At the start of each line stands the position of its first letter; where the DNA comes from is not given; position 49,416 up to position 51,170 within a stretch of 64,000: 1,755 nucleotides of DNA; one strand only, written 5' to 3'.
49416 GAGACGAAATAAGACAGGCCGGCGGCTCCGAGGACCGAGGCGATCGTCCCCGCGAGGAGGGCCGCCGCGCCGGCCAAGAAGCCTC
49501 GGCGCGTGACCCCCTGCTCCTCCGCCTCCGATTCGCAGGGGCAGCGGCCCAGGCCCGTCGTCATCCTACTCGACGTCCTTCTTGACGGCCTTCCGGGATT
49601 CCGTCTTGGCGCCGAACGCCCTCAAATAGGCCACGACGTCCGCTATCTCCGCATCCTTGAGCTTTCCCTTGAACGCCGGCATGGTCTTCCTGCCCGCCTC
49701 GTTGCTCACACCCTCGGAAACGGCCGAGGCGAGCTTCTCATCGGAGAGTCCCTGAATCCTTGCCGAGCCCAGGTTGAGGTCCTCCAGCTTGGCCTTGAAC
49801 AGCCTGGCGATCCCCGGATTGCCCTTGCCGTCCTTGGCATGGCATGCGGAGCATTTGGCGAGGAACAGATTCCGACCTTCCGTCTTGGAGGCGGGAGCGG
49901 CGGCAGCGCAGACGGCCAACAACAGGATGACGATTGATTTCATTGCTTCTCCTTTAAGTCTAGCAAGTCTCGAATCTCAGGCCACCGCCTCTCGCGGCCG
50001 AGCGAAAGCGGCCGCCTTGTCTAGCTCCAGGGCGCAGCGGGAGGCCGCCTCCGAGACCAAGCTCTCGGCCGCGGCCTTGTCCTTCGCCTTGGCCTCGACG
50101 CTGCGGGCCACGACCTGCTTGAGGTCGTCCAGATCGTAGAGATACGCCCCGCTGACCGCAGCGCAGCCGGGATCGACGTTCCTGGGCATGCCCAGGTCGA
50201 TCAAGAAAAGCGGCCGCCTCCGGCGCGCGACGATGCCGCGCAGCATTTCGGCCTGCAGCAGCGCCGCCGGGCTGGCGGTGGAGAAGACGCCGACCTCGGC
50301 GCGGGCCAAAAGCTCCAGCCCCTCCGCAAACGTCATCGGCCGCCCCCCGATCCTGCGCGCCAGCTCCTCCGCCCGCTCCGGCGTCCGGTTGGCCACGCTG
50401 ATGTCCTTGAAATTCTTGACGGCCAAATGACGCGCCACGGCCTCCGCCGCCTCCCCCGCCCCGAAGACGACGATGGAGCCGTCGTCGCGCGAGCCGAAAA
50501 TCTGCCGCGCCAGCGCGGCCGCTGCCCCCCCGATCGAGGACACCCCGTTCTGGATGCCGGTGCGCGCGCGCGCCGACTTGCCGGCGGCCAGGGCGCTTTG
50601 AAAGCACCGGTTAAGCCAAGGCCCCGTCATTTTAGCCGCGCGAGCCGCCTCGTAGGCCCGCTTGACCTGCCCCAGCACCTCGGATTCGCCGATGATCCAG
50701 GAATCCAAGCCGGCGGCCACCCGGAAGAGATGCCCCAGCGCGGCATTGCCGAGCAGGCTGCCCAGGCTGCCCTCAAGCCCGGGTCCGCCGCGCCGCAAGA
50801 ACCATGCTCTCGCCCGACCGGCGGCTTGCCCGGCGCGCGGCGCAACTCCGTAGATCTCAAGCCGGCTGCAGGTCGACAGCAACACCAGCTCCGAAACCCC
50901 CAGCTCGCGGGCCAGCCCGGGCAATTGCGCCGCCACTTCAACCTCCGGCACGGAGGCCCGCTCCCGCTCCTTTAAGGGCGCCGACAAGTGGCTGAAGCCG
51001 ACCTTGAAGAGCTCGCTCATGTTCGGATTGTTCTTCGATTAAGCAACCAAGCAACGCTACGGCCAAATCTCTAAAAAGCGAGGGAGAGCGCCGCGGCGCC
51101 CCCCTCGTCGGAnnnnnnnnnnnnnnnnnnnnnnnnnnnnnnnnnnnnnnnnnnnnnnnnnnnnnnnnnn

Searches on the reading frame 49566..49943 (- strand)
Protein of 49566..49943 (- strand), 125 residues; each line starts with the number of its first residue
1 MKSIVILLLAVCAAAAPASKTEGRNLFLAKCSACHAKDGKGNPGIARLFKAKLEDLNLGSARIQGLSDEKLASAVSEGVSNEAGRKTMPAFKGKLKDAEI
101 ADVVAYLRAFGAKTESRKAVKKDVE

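Call 3: search_protein_families(library=pfam, proteins=[window:49566-49943:-], max_evalue=0.01)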
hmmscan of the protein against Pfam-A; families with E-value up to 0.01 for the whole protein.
window:49566-49943:- (125 aa): 2 families
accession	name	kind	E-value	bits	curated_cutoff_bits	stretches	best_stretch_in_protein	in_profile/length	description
PF13442.11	Cytochrome_CBB3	-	4.9e-12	46.4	27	1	20-107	3-68/68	Cytochrome C oxidase, cbb3-type, subunit III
PF00034.26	Cytochrom_C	-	1.3e-10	42.9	21.3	1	22-108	3-87/90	Cytochrome c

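Call 4: search_protein_families(library=ncbifam, proteins=[window:49566-49943:-], max_evalue=0.01)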
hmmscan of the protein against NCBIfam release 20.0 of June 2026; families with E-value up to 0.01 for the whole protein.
window:49566-49943:- (125 aa): 10 families
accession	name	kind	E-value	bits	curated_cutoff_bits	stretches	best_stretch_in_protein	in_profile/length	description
NF045930.1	Cytc6PetJCyano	equivalog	5e-12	45.7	135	1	4-107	12-102/110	cytochrome c6 PetJ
TIGR00782.1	ccoP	equivalog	7.6e-10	38.6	179.95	1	18-122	105-205/285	cytochrome-c oxidase, cbb3-type subunit III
NF011054.0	PRK14486.1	equivalog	1.8e-09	37.5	447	1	19-109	214-289/294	putative bifunctional cbb3-type cytochrome c oxidase subunit II/cytochrome c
NF050122.1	bc1_QcrC_actin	exception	9.6e-06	25.1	200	1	17-42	38-63/253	cytochrome bc1 complex diheme cytochrome c subunit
TIGR04485.1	thiosulf_SoxX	equivalog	0.00041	21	61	1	29-108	3-76/78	sulfur oxidation c-type cytochrome SoxX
NF045774.1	cytochro_C551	exception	0.0024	17.8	118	0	18-43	37-62/110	cytochrome c551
TIGR02603.1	CxxCH_TIGR02603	domain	0.0026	17.8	68.15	0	21-43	4-26/134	putative heme-binding domain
TIGR04494.1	c550_PedF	equivalog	0.0079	16.1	122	1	23-109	54-129/133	cytochrome c-550 PedF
TIGR03872.1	cytochrome_MoxG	equivalog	0.0081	16.3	147.8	0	21-45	45-71/133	cytochrome c(L), periplasmic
NF052248.1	SorU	equivalog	0.0095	16.2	100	0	76-106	43-71/72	SorU family sulfite dehydrogenase c-type cytochrome subunit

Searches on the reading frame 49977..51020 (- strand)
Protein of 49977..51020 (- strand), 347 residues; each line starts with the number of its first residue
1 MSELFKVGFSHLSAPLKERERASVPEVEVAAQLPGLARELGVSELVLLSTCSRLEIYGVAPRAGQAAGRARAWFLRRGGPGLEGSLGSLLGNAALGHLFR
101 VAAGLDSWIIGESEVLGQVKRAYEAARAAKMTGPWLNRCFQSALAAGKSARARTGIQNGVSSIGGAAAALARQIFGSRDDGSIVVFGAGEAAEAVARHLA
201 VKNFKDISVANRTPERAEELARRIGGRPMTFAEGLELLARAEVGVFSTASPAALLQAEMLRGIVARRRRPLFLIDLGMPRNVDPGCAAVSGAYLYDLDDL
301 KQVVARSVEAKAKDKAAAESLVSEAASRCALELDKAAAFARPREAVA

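Call 3: search_protein_families(library=pfam, proteins=[window:49977-51020:-], max_evalue=0.01)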
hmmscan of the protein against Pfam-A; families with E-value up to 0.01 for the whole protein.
window:49977-51020:- (347 aa): 3 families
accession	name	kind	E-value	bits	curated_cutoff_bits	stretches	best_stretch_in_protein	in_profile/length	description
PF05201.20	GlutR_N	-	8.1e-37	126.8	27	1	7-154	1-151/151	Glutamyl-tRNAGlu reductase, N-terminal domain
PF01488.26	Shikimate_DH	-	1.4e-33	116.3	24.3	1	170-303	2-138/138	Shikimate / quinate 5-dehydrogenase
PF03807.23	F420_oxidored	-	2.1e-05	25.5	21.6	1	183-243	2-62/94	NADP oxidoreductase coenzyme F420-dependent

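Call 4: search_protein_families(library=ncbifam, proteins=[window:49977-51020:-], max_evalue=0.01)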
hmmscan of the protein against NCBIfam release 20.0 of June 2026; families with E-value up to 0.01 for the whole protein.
window:49977-51020:- (347 aa): 17 families
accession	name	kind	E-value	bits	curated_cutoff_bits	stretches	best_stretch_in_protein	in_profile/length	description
TIGR01035.1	hemA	equivalog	3.8e-83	279.7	209.55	1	5-331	2-331/416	glutamyl-tRNA reductase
NF000744.0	PRK00045.1-3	equivalog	8.7e-70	235.8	429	1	5-326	4-334/447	glutamyl-tRNA reductase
NF000750.0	PRK00045.3-4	equivalog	1.3e-40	139.7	289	1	10-330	9-329/439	glutamyl-tRNA reductase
NF000752.0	PRK00045.4-2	equivalog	5.2e-25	88.5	381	1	44-326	46-307/412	glutamyl-tRNA reductase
NF010548.0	PRK13940.1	equivalog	2e-23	82.9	469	1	45-322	44-318/414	glutamyl-tRNA reductase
NF001909.0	PRK00676.1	equivalog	1.3e-20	73.7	478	1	7-329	6-312/338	glutamyl-tRNA reductase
NF000751.1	PRK00045.4-1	equivalog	1e-19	70.9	478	1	40-225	42-228/426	glutamyl-tRNA reductase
NF001312.0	PRK00258.1-4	equivalog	1.5e-09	37.6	295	1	165-227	112-174/285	shikimate dehydrogenase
TIGR00507.1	aroE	equivalog_domain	7.7e-08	31.8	200.2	1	165-225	103-161/270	shikimate dehydrogenase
NF001319.0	PRK00258.3-3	equivalog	1.1e-07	31.2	252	1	165-228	109-170/279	shikimate dehydrogenase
NF004793.0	PRK06141.1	equivalog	2.5e-06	26.7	322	1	166-261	111-210/314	bifunctional Delta(1)-pyrroline-2-carboxylate/Delta(1)-piperideine-2-carboxylate reductase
NF001310.0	PRK00258.1-2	equivalog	5.6e-06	25.7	221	1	176-224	117-165/279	shikimate dehydrogenase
NF006802.0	PRK09310.1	equivalog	0.00028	19.8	598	1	181-230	333-381/477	bifunctional 3-dehydroquinate dehydratase/shikimate dehydrogenase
NF001311.0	PRK00258.1-3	equivalog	0.0014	17.8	235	1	151-222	94-163/279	shikimate dehydrogenase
NF006379.0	PRK08618.1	equivalog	0.0016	17.8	417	1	165-258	112-210/326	ornithine cyclodeaminase family protein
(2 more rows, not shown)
